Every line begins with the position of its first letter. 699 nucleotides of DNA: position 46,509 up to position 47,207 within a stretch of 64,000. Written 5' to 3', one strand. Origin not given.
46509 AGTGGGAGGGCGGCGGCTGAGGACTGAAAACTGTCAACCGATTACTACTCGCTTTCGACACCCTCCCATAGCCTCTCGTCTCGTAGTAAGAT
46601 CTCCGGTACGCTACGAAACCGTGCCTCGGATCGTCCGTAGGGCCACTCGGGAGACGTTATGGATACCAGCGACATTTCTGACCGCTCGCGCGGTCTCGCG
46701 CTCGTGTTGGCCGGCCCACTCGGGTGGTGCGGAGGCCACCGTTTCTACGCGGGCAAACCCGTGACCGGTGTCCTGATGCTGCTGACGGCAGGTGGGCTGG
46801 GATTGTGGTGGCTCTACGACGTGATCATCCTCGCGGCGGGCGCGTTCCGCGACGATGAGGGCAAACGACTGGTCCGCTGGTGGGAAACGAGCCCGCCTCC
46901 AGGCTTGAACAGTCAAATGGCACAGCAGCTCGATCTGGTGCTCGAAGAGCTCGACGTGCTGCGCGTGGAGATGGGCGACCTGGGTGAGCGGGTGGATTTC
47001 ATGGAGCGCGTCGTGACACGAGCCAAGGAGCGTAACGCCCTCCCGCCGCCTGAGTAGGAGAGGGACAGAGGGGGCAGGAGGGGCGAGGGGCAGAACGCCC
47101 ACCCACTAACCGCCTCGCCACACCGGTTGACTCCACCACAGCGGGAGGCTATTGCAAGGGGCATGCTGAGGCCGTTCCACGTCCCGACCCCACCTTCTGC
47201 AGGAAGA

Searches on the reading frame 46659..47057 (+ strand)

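Call 20: search_protein_families(library=pfam, proteins=[window:46659-47057:+], max_evalue=0.001)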
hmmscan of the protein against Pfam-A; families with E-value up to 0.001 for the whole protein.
window:46659-47057:+ (132 aa): 1 family
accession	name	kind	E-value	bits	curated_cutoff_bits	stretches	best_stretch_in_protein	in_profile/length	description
PF05154.21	TM2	-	1.4e-17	64.1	27.9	1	8-56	2-51/51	TM2 domain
